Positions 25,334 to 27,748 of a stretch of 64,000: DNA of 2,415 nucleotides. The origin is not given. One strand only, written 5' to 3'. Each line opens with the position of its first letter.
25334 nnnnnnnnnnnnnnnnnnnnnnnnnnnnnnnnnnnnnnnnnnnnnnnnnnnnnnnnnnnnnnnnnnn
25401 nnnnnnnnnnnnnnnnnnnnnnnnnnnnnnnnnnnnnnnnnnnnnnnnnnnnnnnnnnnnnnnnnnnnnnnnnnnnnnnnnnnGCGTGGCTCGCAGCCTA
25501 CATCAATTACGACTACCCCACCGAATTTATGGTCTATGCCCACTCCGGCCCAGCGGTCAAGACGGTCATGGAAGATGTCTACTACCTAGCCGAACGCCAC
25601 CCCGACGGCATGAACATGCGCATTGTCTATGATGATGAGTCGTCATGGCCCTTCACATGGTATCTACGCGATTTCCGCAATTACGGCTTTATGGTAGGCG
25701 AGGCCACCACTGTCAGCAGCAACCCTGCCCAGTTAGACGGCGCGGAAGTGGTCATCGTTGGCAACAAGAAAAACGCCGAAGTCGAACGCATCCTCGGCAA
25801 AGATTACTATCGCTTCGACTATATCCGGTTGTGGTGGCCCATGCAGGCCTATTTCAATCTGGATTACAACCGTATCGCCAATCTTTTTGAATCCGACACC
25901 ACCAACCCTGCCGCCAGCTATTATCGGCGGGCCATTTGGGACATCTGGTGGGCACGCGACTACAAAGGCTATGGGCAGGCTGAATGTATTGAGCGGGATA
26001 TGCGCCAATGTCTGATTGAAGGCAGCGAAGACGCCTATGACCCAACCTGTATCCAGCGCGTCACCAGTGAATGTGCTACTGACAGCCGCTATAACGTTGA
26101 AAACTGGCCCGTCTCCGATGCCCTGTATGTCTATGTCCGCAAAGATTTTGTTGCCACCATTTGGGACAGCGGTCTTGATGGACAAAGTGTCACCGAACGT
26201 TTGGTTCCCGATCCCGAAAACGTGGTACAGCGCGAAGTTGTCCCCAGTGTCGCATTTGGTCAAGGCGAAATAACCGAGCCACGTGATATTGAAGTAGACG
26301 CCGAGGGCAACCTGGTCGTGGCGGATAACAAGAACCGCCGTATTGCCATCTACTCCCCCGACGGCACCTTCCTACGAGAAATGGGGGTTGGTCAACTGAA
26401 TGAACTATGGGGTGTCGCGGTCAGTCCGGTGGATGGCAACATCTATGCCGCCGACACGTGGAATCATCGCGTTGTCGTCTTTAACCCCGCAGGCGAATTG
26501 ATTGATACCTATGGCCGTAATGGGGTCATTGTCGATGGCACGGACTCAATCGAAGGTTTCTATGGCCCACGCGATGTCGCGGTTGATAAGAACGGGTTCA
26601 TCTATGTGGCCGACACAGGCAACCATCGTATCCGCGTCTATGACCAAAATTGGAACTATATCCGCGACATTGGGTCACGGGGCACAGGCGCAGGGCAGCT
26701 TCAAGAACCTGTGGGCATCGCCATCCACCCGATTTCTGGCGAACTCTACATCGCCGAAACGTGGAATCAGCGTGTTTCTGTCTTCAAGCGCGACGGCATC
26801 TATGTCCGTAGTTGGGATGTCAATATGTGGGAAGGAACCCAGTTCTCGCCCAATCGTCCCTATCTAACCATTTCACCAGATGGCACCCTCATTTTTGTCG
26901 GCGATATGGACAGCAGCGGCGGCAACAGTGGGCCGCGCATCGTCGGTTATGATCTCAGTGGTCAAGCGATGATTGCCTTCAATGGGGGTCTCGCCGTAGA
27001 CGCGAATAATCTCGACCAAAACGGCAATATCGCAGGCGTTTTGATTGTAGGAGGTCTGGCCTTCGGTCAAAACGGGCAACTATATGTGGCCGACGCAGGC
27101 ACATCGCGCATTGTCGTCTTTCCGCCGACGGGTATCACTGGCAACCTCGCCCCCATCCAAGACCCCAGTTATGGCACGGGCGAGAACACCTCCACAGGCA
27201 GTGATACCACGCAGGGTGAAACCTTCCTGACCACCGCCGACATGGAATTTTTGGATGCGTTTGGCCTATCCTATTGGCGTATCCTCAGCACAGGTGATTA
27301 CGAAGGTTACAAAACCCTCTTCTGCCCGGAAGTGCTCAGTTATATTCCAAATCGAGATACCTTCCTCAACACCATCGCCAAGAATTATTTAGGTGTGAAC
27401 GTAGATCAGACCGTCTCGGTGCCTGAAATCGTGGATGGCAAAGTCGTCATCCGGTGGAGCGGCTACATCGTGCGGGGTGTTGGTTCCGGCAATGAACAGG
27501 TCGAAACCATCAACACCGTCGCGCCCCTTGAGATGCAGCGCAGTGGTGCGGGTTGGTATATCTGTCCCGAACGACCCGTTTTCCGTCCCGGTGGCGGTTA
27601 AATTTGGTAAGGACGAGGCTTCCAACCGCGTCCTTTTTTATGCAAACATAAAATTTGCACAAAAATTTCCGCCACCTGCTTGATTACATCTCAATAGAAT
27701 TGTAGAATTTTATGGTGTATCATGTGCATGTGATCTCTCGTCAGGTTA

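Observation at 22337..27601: GT-C-like membrane domain fused to a six-blade NHL beta-propeller and an extra C-terminal domain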

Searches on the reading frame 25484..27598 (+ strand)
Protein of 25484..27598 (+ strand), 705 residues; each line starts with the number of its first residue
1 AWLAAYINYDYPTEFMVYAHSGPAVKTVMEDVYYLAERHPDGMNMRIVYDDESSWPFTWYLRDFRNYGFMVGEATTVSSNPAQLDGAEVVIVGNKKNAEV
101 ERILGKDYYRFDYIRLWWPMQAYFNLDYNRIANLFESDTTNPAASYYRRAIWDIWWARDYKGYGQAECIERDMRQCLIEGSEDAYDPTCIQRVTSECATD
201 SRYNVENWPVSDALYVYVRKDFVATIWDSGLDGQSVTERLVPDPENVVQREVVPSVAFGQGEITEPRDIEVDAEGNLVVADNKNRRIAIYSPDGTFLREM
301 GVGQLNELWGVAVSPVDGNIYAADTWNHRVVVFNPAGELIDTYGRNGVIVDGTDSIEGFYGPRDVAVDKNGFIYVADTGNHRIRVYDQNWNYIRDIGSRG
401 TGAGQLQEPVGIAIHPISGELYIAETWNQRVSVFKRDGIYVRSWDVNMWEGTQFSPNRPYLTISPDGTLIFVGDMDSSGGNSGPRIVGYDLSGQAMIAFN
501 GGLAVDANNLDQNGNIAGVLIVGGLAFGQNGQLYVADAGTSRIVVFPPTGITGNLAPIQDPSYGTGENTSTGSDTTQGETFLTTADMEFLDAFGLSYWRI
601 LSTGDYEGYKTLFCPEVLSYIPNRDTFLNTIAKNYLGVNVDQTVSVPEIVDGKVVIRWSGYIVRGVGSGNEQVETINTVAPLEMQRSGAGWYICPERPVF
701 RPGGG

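Call 36: predict_structure(alignment_id=A4)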
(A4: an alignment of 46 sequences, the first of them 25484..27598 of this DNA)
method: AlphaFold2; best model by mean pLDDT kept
length: 705 residues; sequences in the alignment: 46
mean_pLDDT: 83.4   pTM: 0.54
mean pLDDT of the five models: 83.4, 83.0, 82.7, 81.3, 81.2
residues with pLDDT >= 90: 322; 70-90: 265; 50-70: 69; < 50: 49
segments of 3 or more residues with pLDDT < 50: 1-20, 229-240, 568-578, 701-705
pLDDT, mean of each block of 10 residues (from residue 1): 36 36 71 83 91 73 87 86 90 89 87 65 59 78 85 67 87 81 80 89 66 83 64 40 77 91 95 97 97 96 94 97 96 97 93 89 96 96 96 93 89 95 93 93 88 80 95 74 81 91 77 86 94 94 93 83 64 42 82 94 97 92 95 94 88 89 83 88 89 80 42
secondary structure, 60 per line:
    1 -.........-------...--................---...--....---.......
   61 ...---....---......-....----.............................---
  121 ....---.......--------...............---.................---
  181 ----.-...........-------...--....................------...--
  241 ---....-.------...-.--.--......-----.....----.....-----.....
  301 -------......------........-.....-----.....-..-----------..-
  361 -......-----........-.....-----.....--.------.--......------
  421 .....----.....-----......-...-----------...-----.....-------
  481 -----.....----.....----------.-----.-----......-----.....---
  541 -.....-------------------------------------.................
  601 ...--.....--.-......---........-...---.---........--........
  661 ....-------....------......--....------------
elements in order (helices of 4 or more, strands of 3 or more residues): H2-10 H23-38 E47-50 H54-63 E67-70 H74-79 H81-84 E89-93 H94-107 E108-117 H121-124 H128-134 H143-157 H161-176 H187-197 E210-219 H220-229 H244-247 E256-258 E266-271 E277-281 E286-290 E296-300 E308-313 E320-324 E329-333 E339-343 E362-367 E373-377 E382-386 E392-396 E409-414 E421-425 E430-434 E440-445 E461-463 E469-473 E486-490 E495-499 E522-527 E533-537 E542-546 H584-603 H606-610 H615-620 H624-631 E643-650 E653-664 E672-675 E682-687 E690-693

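Call 42: fold_search(model_id=the predicted structure, library=pdb)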
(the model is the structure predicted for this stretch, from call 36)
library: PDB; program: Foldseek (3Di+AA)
matches with E <= 10: 1326; with E <= 0.001: 944
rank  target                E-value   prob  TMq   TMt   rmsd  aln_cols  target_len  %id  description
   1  6xg7                  7.8e-26  1.00  0.36  0.85   3.7       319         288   27  1.3 A Resolution Structure of the of the NHL Repeat Region of D. melanogaster Thin (released 2020-12-16)
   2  6d69                  1.9e-24  1.00  0.36  0.84   5.0       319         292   27  Crystal Structure of the NHL Repeat Region of D. melanogaster Thin (released 2019-04-24)
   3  9jur                  3.5e-22  1.00  0.35  0.86   3.4       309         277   28  Crystal Structure of NHL domain of human E3 ubiquitin-protein ligase TRIM71 (released 2025-04-30)
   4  6fq3_A                3.9e-22  1.00  0.35  0.62   3.5       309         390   27  Crystal structure of Danio rerio Lin41 filamin-NHL domains in complex with lin-29A 5'UTR 13mer RNA (released 2018-05-09)
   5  8j72_B                2.5e-21  1.00  0.35  0.85   3.9       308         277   27  Crystal structure of mammalian Trim71 in complex with lncRNA Trincr1 (released 2024-03-06)
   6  7qrx_A                4.9e-21  1.00  0.35  0.85   3.9       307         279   27  Crystal structure of NHL domain of TRIM71 (released 2022-05-04)
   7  6fpt_B                5.1e-21  1.00  0.35  0.63   3.7       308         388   27  Crystal structure of Danio rerio Lin41 filamin-NHL domains (released 2018-05-09)
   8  8j72_A                7.2e-21  1.00  0.34  0.84   3.9       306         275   26  Crystal structure of mammalian Trim71 in complex with lncRNA Trincr1 (released 2024-03-06)
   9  7qrv_D                2.1e-20  1.00  0.34  0.83   4.0       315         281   27  Crystal structure of NHL domain of TRIM2 (full C-terminal) (released 2022-05-04)
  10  6fpt_A                2.4e-20  1.00  0.35  0.62   3.7       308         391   27  Crystal structure of Danio rerio Lin41 filamin-NHL domains (released 2018-05-09)
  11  7qrw                  2.4e-20  1.00  0.33  0.82   4.3       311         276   25  Crystal structure of NHL domain of TRIM3 (released 2022-05-04)
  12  7qrv_B                3.2e-20  1.00  0.34  0.85   3.8       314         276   27  Crystal structure of NHL domain of TRIM2 (full C-terminal) (released 2022-05-04)
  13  7b2r_A                6.3e-20  1.00  0.33  0.83   4.3       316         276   26  Crystal structure of NHL domain of TRIM2 (released 2021-01-13)
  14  7b2r_B                7.5e-20  1.00  0.33  0.83   4.2       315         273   26  Crystal structure of NHL domain of TRIM2 (released 2021-01-13)
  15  7qrv_A                9.9e-20  1.00  0.34  0.83   3.6       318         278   26  Crystal structure of NHL domain of TRIM2 (full C-terminal) (released 2022-05-04)
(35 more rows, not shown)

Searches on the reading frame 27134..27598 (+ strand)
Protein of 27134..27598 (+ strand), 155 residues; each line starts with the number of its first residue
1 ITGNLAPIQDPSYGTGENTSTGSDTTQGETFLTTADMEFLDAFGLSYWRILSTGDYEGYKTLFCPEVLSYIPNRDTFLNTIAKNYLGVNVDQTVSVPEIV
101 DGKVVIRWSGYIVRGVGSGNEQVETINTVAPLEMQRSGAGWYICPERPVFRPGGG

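Call 8: search_protein_families(library=ncbifam, proteins=[window:27134-27598:+], max_evalue=0.1)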
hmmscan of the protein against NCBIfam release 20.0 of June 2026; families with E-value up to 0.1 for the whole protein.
window:27134-27598:+ (155 aa): 0 families

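Call 35: search_protein_families(library=pfam, proteins=[window:27134-27598:+], max_evalue=10)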
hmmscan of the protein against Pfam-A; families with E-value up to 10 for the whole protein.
window:27134-27598:+ (155 aa): 0 families

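Call 49: search_solved_structures(query=A5, max_evalue=10)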
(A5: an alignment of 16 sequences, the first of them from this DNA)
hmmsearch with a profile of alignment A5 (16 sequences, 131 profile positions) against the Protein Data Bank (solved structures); distinct sequences matched with E-value up to 10: 9.
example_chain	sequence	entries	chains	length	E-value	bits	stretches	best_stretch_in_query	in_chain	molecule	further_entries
9qc7_B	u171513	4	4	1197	0.072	16.4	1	31-128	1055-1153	Non-toxic non-hemagglutinin component | Botulinum neurotoxin type B1, nontoxic-nonhemagglutinin component, NTNH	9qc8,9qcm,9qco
8d49_A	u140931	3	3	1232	0.11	15.9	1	26-112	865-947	OrfB_Zn_ribbon domain-containing protein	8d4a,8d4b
5ig4_A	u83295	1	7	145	0.39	14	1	12-117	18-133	Predicted protein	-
6on7_A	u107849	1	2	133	0.47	13.8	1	48-99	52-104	Retinol-binding protein 2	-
6e5r_A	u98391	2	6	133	0.48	13.7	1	48-99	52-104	Retinol-binding protein 2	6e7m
6wnj_A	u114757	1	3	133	0.61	13.4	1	48-99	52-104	Retinol-binding protein 2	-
6wp1_A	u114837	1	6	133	1.2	12.5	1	47-99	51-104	Retinol-binding protein 2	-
6uae_A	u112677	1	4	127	1.2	12.5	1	13-77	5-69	Ketosteroid isomerase with designed loop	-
6c84_A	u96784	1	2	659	1.5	12.2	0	7-73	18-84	Penicillin-binding protein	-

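Call 50: search_protein_families(library=pfam, alignment_id=A5, max_evalue=10)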
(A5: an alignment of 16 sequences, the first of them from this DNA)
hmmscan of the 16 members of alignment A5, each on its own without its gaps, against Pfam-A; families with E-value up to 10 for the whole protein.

A. member 1, seq(133 aa): 0 families

B. families by the number of members that match (of 16 scanned): 6 families
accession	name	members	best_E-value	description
PF13577.12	SnoaL_4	9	7.2e-06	SnoaL-like domain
PF14534.12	DUF4440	4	0.0042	Domain of unknown function (DUF4440)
PF07108.16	PipA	1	4.6e-05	PipA protein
PF12985.13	DUF3869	1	0.088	Domain of unknown function (DUF3869)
PF16455.10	UBD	1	0.18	Ubiquitin-binding domain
PF19866.4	DUF6339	1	0.22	Family of unknown function (DUF6339)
